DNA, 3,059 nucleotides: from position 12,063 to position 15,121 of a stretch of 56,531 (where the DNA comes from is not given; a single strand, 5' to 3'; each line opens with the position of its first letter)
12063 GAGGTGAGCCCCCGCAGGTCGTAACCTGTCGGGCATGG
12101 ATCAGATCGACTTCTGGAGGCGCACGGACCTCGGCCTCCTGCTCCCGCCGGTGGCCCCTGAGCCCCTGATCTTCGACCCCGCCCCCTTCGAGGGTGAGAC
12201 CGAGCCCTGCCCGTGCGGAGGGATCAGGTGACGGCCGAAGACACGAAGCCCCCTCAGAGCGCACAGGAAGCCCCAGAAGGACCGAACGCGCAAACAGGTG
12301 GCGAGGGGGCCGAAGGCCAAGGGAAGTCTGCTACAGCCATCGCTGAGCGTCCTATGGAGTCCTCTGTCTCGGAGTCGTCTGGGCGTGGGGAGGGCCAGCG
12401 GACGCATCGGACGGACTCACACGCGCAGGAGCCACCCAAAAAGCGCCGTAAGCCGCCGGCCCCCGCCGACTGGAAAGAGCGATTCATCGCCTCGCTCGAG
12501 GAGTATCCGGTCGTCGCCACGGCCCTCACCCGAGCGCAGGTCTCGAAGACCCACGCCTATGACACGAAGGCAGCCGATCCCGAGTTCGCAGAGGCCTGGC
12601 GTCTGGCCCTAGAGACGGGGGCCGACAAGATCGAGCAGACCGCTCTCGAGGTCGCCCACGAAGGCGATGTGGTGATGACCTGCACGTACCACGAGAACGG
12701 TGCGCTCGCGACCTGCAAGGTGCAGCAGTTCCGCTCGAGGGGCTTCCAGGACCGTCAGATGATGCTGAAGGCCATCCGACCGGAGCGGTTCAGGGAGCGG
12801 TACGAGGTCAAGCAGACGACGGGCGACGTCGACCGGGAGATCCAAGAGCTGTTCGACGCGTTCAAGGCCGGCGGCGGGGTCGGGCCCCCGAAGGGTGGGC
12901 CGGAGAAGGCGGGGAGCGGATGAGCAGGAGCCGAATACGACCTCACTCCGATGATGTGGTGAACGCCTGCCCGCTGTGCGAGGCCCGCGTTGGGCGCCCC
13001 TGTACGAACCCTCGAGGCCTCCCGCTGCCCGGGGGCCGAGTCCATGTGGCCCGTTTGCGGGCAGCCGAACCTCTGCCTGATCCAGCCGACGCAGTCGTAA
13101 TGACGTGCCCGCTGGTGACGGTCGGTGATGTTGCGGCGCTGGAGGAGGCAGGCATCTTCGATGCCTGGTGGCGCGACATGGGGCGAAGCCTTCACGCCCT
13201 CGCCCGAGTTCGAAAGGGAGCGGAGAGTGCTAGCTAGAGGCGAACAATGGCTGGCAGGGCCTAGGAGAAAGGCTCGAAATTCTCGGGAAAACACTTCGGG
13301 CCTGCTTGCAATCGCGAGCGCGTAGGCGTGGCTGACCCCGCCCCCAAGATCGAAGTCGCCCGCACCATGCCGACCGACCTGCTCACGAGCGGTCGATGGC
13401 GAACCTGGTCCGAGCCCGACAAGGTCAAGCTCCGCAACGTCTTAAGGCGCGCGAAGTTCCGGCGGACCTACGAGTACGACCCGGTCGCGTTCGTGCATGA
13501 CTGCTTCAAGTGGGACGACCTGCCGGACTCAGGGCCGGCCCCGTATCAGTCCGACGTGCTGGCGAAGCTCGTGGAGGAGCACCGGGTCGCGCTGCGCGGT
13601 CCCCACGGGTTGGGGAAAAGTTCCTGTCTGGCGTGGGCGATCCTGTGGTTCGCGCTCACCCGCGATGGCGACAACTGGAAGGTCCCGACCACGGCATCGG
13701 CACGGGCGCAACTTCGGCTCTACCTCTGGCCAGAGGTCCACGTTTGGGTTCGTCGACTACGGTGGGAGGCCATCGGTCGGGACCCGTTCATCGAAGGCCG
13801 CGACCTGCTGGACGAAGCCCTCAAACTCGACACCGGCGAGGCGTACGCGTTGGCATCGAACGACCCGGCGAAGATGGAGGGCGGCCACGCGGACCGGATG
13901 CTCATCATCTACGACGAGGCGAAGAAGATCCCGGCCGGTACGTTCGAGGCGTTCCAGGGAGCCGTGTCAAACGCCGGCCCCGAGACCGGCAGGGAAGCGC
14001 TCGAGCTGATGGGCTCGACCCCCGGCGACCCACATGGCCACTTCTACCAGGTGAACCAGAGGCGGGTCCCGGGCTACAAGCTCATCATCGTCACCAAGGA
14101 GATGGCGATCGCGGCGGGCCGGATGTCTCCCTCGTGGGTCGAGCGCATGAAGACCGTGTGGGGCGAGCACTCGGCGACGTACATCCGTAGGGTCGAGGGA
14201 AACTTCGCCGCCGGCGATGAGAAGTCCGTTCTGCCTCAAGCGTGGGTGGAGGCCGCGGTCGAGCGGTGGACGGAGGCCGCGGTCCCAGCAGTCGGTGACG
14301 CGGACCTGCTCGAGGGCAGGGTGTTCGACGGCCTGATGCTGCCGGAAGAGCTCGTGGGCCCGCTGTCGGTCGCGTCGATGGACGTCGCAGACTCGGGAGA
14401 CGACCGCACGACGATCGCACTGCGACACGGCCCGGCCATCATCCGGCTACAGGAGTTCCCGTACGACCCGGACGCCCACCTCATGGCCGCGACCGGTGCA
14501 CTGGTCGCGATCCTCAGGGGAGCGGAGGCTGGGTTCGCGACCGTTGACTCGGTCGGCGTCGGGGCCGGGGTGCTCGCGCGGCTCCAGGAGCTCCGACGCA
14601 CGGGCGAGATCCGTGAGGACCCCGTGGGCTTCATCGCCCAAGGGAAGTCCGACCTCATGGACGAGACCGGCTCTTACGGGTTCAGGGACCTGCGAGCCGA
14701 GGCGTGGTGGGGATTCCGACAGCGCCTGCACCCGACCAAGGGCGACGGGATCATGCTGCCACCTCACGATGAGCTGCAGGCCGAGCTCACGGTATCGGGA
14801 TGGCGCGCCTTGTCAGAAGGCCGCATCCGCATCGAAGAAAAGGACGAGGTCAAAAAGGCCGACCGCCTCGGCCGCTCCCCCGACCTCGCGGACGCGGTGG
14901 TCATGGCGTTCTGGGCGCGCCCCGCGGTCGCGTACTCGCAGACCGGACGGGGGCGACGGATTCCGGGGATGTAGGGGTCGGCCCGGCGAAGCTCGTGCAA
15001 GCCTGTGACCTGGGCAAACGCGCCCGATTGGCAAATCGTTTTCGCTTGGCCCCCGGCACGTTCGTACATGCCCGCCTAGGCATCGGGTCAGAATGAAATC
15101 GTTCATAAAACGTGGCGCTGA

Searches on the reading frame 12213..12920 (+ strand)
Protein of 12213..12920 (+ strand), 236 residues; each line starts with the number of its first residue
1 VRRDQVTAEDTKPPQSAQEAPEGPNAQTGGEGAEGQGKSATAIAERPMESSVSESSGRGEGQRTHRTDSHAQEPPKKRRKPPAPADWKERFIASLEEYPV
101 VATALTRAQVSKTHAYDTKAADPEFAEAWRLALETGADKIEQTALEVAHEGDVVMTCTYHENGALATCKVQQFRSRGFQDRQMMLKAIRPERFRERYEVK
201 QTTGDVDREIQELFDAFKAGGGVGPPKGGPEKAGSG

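Call 28: search_protein_families(library=phrogs, proteins=[window:12213-12920:+], max_evalue=0.001)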
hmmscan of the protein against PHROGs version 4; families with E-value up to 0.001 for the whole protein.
window:12213-12920:+ (236 aa): 1 family
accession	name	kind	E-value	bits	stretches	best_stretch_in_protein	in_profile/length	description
phrog_4044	-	head and packaging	3.9e-15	56.8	1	68-205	6-140/180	terminase small subunit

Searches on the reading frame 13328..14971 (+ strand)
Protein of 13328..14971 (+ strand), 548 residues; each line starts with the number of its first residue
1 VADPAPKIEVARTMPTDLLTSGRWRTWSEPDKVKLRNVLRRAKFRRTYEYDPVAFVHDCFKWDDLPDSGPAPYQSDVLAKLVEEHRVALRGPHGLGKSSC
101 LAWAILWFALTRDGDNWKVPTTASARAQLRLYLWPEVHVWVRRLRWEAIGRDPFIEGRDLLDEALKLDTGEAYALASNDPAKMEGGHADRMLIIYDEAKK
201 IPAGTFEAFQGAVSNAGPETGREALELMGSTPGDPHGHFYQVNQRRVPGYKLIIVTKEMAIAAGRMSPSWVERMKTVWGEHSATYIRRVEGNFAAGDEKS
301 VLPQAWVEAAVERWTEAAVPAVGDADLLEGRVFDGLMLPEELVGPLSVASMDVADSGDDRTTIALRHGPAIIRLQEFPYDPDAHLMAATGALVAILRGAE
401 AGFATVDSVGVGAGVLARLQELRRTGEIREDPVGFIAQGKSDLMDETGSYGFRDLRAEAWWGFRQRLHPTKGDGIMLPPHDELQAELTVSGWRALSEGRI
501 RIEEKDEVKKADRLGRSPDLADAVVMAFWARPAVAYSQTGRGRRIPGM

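Call 26: search_protein_families(library=pfam, proteins=[window:13328-14971:+], max_evalue=0.01)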
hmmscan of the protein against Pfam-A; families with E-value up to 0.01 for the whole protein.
window:13328-14971:+ (548 aa): 0 families

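Call 27: search_protein_families(library=phrogs, proteins=[window:13328-14971:+], max_evalue=0.001)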
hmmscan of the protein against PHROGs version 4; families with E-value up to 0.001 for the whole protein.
window:13328-14971:+ (548 aa): 2 families
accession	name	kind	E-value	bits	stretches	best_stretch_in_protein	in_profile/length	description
phrog_2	-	head and packaging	1.3e-26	94.7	1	37-533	246-594/807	terminase large subunit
phrog_5902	-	unknown function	1.5e-15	58.4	1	63-302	27-267/359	-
